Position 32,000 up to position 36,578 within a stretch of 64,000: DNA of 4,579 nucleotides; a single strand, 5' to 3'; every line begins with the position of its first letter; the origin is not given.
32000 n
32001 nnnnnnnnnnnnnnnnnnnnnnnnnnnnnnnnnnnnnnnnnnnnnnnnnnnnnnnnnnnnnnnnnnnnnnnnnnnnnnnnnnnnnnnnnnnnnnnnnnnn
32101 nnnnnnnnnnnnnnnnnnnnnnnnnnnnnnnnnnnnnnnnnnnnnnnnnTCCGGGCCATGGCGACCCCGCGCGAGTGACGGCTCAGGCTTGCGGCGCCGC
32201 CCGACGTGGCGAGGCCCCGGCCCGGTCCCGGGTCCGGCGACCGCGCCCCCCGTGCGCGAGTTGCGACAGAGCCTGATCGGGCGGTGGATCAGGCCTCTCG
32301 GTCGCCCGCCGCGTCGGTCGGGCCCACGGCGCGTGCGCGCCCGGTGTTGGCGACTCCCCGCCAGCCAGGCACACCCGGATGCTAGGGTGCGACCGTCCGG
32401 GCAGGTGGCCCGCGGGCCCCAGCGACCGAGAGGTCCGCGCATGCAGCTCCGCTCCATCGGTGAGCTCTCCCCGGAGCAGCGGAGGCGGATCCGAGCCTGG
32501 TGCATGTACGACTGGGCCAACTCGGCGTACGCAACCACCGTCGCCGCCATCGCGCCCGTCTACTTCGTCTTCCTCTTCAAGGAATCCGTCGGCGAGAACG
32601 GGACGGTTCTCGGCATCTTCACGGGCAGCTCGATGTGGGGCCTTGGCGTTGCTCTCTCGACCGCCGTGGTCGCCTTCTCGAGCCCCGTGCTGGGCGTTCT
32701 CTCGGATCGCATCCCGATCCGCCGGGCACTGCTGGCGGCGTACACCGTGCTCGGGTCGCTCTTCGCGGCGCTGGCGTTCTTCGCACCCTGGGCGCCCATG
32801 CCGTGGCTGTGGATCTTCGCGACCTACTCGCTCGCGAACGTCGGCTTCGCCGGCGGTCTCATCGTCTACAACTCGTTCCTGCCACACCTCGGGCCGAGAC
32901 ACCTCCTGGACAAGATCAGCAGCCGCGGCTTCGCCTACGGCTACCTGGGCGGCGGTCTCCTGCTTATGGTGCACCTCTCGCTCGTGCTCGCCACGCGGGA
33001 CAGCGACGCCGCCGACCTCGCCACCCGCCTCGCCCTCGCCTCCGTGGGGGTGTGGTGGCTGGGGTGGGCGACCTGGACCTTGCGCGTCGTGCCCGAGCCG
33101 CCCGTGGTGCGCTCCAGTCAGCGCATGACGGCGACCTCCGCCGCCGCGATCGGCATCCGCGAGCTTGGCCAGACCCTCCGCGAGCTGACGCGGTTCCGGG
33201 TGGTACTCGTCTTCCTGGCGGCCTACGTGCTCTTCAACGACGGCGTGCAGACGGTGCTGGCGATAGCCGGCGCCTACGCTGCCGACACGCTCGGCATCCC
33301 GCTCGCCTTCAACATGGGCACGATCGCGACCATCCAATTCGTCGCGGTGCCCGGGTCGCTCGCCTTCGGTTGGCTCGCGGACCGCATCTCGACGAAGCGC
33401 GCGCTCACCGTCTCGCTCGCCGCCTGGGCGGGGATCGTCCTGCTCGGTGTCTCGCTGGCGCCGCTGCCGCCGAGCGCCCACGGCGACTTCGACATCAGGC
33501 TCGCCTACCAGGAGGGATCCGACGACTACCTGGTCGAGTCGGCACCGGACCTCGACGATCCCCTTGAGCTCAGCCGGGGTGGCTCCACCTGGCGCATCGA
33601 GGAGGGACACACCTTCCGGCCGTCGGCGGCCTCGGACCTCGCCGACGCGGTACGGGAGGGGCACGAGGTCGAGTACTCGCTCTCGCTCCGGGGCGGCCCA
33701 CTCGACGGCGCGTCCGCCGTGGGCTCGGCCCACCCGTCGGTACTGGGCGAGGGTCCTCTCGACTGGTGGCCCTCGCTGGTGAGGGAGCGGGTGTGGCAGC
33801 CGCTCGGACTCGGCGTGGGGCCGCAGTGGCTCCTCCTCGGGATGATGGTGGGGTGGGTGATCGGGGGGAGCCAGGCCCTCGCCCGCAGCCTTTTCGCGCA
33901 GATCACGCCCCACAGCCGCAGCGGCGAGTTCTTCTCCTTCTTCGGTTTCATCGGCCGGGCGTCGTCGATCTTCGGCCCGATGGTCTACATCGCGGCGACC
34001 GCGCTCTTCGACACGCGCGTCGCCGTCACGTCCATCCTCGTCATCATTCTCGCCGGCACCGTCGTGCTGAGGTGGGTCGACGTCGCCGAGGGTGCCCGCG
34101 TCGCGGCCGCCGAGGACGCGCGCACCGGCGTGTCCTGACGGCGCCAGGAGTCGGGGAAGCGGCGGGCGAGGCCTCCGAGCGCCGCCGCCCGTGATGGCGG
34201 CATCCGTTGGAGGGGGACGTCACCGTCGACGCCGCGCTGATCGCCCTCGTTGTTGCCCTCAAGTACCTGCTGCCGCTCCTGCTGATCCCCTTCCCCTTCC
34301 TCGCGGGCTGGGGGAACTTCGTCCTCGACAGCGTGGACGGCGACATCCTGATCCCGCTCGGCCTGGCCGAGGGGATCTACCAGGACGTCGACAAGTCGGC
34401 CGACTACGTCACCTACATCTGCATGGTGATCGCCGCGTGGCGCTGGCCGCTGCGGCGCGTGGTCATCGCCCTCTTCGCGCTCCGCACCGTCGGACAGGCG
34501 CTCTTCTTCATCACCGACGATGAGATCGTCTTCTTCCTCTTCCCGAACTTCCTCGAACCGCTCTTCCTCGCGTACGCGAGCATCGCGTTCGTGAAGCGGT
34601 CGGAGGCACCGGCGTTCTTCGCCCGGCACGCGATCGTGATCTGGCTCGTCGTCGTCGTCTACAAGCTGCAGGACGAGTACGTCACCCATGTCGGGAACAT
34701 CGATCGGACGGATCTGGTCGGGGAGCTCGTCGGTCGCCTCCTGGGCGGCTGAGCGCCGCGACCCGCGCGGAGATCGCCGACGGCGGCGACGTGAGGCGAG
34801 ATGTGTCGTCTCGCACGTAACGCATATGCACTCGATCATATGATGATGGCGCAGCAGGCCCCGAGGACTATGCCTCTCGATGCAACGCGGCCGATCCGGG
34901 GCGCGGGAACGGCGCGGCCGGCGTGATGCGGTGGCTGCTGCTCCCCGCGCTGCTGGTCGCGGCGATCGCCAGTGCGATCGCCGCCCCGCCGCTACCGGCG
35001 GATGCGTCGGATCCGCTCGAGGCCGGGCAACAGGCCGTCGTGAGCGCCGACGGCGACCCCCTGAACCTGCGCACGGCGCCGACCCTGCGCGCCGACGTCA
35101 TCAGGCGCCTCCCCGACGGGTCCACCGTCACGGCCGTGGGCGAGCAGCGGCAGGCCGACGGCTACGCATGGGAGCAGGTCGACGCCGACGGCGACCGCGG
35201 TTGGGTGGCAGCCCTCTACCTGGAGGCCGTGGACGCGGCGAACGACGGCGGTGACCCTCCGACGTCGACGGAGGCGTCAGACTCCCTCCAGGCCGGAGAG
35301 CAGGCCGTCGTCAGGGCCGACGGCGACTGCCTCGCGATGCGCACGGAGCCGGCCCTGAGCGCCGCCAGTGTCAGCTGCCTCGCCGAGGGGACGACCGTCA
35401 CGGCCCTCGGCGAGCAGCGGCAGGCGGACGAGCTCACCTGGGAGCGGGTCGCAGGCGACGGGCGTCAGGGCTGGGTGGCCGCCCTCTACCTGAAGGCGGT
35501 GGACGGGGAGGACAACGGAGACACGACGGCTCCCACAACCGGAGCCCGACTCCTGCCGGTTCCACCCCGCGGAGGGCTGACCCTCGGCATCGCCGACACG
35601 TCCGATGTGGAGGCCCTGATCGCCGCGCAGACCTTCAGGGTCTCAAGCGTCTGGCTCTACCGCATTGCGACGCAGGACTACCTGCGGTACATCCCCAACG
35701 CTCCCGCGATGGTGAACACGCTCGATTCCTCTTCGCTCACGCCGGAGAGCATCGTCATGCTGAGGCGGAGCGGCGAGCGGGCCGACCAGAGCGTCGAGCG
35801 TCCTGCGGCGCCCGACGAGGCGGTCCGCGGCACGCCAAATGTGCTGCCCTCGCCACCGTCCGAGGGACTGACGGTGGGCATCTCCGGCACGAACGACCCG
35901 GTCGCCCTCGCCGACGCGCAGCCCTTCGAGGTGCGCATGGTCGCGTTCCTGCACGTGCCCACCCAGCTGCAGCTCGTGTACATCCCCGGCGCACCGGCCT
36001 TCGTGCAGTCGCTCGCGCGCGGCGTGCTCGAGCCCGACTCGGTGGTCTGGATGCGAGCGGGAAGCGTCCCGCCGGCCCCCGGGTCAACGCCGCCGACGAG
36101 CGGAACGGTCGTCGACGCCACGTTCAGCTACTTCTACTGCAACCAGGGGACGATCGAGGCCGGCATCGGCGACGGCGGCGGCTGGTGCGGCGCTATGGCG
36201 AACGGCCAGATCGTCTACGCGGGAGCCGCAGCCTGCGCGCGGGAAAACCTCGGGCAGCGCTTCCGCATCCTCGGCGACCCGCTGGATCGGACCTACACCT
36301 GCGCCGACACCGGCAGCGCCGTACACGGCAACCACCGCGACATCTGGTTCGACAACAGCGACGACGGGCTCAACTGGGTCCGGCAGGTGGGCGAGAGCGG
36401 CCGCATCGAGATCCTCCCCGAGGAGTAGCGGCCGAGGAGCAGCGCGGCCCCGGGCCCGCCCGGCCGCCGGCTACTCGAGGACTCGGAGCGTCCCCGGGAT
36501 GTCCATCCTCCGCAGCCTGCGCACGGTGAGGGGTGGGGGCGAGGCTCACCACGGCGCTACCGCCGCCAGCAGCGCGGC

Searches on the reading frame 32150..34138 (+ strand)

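Call 11: search_protein_families(library=pfam, proteins=[window:32150-34138:+])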
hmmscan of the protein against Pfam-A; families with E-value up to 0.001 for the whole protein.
window:32150-34138:+ (662 aa): 2 families
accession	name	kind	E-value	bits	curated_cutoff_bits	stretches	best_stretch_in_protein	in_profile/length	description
PF11700.14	ATG22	-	1.1e-52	179.8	24.1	3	254-433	191-370/482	Vacuole effluxer Atg22 like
PF07690.21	MFS_1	-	2.3e-16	60.1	33.4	3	109-270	198-345/347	Major Facilitator Superfamily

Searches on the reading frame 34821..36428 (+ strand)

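Call 11: search_protein_families(library=pfam, proteins=[window:34821-36428:+])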
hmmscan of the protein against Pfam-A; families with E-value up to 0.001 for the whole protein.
window:34821-36428:+ (535 aa): 3 families
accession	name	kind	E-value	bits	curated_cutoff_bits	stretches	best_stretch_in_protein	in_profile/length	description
PF08239.17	SH3_3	-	7.3e-20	71.4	27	2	81-135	3-54/54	Bacterial SH3 domain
PF06347.19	SH3_4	-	1.5e-06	28.3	24.1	0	79-131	3-51/56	Bacterial SH3 domain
PF06725.17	3D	-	0.00037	21.1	23.8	1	485-518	20-57/72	3D domain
